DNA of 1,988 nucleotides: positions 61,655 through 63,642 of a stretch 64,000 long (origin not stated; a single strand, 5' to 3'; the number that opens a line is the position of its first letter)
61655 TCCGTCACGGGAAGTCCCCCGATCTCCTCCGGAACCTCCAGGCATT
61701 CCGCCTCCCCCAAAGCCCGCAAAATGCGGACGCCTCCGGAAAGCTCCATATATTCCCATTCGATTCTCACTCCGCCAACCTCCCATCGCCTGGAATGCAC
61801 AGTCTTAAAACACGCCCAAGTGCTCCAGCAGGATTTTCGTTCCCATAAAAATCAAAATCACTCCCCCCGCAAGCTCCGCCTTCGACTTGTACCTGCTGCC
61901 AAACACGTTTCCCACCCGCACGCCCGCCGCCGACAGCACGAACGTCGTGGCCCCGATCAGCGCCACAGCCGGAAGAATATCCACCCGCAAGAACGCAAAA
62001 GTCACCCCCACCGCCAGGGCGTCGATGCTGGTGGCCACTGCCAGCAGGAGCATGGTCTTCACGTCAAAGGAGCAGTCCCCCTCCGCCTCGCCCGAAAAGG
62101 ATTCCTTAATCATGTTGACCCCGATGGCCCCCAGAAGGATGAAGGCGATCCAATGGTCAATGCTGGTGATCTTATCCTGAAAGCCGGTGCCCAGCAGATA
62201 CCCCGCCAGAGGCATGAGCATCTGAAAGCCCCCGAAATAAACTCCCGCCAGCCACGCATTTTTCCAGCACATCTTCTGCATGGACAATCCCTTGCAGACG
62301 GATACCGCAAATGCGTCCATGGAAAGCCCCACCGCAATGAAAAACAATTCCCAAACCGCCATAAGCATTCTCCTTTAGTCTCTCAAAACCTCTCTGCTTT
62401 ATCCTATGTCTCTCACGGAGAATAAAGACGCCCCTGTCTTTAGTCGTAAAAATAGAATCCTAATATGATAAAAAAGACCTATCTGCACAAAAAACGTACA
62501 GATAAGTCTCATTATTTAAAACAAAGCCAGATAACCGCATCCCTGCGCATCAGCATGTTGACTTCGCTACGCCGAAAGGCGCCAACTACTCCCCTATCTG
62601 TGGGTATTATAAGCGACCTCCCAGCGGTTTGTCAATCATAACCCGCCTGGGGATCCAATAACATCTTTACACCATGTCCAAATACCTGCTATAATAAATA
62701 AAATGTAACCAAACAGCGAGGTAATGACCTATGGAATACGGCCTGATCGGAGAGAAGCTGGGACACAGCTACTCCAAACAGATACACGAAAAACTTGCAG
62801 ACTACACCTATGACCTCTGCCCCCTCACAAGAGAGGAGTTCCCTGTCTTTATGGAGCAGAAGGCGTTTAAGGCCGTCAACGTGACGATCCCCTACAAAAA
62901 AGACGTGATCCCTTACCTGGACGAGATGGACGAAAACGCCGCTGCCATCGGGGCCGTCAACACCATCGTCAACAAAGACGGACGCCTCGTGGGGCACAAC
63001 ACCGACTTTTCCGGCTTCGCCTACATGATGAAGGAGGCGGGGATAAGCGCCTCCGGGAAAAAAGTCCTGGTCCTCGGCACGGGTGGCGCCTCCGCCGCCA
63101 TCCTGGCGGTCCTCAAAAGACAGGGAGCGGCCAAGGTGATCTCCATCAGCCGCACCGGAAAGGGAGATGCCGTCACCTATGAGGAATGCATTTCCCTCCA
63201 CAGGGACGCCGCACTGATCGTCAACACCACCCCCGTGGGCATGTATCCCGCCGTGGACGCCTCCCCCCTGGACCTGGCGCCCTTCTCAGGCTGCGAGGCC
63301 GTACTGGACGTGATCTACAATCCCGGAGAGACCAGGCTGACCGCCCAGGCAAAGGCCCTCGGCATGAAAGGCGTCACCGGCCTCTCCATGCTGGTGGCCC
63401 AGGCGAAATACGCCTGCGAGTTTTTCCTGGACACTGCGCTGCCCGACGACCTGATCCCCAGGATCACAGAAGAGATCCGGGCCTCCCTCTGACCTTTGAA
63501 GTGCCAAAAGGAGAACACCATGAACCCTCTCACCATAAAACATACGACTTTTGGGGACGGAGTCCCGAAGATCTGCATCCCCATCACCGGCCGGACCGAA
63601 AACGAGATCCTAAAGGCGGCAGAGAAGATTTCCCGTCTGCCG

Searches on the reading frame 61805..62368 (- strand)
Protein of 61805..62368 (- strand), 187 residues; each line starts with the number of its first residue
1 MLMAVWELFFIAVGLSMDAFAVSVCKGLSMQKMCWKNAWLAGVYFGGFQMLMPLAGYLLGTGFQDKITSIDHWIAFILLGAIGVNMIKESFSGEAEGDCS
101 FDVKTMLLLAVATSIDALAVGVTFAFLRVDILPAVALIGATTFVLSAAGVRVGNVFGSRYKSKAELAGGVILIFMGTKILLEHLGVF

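Call 17: search_protein_families(library=pfam, proteins=[window:61805-62368:-])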
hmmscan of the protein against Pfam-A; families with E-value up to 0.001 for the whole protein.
window:61805-62368:- (187 aa): 1 family
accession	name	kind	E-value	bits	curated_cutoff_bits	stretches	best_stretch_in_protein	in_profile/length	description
PF02659.21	Mntp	-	3.4e-52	176.7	24.4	1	33-180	2-152/152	Putative manganese efflux pump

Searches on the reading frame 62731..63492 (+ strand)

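Call 76: search_protein_families(library=pfam, proteins=[window:62731-63492:+])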
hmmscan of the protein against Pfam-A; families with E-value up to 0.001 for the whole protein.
window:62731-63492:+ (253 aa): 1 family
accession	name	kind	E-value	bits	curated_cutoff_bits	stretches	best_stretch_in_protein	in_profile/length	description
PF08501.16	Shikimate_dh_N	-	5.7e-16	59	27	1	5-79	1-83/83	Shikimate dehydrogenase substrate binding domain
